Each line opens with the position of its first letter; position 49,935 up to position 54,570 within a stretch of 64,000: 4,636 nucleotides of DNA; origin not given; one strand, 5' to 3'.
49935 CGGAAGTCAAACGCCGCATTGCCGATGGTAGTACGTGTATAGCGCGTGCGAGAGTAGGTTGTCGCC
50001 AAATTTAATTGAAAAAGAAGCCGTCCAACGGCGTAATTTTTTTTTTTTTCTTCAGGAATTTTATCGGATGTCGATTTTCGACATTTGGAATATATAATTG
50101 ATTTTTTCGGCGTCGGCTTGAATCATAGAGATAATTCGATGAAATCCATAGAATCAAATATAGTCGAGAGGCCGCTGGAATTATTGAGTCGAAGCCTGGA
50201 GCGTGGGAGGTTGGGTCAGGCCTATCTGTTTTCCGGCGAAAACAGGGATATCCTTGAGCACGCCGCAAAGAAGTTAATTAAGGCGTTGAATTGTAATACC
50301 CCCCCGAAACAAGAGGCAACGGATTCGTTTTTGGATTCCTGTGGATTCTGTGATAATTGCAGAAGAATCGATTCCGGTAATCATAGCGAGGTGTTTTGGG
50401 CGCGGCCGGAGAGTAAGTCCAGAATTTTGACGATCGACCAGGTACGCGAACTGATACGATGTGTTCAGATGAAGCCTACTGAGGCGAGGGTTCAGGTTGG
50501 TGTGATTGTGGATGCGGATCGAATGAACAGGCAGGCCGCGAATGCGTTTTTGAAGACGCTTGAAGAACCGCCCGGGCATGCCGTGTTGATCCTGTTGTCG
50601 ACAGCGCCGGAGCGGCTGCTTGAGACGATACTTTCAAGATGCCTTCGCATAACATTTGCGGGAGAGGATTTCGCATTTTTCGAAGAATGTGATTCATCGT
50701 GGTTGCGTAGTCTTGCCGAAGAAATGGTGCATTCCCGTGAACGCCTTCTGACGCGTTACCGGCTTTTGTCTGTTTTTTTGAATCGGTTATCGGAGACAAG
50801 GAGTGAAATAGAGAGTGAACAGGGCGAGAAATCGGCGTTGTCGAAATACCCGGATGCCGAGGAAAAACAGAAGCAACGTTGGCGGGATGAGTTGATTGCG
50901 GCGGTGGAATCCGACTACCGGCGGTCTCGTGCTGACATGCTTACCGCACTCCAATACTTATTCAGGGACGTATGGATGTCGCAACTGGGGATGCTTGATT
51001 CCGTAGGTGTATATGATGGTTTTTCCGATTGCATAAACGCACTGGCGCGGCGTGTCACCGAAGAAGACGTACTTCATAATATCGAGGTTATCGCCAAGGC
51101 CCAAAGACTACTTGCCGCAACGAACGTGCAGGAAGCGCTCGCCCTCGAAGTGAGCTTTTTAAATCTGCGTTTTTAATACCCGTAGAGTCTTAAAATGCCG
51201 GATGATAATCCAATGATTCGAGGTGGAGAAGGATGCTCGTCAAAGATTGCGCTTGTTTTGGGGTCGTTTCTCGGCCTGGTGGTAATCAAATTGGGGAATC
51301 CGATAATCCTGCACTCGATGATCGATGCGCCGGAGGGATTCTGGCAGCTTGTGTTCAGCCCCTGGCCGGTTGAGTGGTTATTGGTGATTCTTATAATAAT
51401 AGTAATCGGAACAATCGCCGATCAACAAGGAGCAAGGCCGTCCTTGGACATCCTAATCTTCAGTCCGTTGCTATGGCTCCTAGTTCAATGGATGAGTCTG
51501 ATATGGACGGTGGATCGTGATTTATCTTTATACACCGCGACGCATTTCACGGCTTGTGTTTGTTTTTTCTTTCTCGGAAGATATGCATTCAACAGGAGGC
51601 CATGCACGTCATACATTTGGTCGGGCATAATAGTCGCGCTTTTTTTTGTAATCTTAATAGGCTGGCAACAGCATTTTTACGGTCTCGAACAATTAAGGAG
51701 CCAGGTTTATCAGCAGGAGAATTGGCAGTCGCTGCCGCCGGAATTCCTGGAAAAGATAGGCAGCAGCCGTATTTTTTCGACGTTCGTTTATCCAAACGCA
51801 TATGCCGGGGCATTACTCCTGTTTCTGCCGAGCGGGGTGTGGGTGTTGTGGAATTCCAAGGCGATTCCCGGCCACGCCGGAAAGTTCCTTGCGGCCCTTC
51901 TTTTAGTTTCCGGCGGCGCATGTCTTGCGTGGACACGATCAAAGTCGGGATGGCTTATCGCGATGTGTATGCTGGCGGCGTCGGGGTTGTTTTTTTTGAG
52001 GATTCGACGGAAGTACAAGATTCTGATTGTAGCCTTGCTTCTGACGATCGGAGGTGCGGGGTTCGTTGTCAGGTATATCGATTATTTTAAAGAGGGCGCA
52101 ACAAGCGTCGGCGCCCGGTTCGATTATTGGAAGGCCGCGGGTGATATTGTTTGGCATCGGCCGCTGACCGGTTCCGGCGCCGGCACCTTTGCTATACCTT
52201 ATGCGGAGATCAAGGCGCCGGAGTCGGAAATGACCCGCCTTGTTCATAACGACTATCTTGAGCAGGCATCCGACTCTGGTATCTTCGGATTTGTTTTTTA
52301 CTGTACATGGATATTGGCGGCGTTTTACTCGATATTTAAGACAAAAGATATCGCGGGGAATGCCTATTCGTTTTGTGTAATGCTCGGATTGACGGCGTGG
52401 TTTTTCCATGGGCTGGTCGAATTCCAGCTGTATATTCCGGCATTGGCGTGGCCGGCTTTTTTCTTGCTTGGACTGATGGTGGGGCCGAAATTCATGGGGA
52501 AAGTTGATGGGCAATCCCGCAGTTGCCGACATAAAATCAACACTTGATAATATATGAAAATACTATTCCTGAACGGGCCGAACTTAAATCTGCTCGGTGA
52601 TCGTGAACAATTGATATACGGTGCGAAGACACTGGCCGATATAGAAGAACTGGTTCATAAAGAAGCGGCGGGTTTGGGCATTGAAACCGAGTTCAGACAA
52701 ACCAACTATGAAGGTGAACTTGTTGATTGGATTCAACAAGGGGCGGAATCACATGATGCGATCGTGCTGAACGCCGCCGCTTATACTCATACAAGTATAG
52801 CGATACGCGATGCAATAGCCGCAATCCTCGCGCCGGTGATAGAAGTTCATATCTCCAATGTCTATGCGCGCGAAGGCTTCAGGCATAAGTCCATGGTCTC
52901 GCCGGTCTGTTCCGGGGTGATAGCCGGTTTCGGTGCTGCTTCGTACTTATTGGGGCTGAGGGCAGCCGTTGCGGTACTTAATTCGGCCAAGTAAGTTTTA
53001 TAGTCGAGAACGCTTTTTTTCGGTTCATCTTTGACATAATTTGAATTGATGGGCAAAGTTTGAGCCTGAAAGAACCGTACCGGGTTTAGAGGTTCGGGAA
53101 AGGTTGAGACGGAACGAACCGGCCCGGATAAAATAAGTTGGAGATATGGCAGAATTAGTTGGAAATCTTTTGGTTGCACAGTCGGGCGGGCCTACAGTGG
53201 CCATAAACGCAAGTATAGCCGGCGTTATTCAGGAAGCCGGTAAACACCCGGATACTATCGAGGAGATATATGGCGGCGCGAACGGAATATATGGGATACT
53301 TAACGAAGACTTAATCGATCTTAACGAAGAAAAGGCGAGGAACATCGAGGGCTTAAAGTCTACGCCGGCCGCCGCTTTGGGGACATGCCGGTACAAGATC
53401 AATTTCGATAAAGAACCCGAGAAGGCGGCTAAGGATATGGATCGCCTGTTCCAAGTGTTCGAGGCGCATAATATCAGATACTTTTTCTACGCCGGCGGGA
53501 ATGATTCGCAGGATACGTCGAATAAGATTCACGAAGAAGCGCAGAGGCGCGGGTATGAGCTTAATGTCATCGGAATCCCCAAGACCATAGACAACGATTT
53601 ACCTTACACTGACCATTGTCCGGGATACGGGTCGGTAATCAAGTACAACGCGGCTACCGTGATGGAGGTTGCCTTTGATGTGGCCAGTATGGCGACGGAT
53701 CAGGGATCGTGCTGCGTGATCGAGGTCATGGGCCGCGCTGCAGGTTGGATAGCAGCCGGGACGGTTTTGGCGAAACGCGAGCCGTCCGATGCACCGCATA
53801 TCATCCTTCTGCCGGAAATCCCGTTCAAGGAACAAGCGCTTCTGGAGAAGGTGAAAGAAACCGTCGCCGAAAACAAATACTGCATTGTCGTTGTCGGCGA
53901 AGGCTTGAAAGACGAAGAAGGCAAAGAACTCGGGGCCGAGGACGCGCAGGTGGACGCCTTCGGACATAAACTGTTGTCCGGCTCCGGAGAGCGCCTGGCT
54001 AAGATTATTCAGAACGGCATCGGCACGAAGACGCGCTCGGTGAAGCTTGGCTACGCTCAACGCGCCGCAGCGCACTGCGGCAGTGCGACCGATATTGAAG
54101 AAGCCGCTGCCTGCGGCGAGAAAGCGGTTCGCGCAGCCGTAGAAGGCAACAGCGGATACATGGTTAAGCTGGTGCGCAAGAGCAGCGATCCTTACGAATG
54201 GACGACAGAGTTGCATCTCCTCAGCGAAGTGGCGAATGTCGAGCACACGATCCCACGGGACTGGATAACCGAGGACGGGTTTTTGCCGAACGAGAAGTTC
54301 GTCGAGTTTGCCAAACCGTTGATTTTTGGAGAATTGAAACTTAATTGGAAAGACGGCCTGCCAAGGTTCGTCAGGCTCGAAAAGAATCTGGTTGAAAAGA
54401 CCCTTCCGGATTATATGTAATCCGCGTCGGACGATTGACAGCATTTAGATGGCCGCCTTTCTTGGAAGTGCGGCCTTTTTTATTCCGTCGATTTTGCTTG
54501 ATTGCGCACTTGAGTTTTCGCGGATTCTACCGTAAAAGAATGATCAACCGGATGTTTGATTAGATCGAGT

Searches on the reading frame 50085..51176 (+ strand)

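Call 78: search_protein_families(library=pfam, proteins=[window:50085-51176:+], max_evalue=0.01)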
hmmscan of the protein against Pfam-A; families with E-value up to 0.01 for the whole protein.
window:50085-51176:+ (363 aa): 1 family
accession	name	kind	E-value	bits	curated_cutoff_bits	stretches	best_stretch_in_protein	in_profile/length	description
PF13177.12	DNA_pol3_delta2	-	1.3e-45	155.7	27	1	30-192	5-158/161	DNA polymerase III, delta subunit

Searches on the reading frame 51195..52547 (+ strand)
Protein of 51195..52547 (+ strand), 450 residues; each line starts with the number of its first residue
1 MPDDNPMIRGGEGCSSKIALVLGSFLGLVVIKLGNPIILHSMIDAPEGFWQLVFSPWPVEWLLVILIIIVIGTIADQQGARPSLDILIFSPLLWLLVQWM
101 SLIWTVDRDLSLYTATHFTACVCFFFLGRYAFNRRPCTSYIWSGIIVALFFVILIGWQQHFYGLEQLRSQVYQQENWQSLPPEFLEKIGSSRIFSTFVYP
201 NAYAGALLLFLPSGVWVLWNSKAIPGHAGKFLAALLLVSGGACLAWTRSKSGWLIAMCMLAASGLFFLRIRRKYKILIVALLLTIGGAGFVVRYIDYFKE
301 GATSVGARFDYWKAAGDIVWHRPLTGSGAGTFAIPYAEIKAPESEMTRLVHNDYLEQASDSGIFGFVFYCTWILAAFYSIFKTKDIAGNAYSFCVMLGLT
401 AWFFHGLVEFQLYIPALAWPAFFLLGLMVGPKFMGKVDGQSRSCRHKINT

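Call 78: search_protein_families(library=pfam, proteins=[window:51195-52547:+], max_evalue=0.01)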
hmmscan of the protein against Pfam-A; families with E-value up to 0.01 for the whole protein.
window:51195-52547:+ (450 aa): 1 family
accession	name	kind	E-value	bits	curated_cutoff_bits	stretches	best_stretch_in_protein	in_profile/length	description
PF04932.20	Wzy_C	-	7.9e-20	71.6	31.7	1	236-370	2-149/149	O-Antigen ligase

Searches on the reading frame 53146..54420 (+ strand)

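Call 78: search_protein_families(library=pfam, proteins=[window:53146-54420:+], max_evalue=0.01)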
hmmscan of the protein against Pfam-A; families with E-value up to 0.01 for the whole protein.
window:53146-54420:+ (424 aa): 1 family
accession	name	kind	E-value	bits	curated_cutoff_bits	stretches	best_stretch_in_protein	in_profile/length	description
PF00365.25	PFK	-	6.8e-57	193.4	30.9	1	8-330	2-276/277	Phosphofructokinase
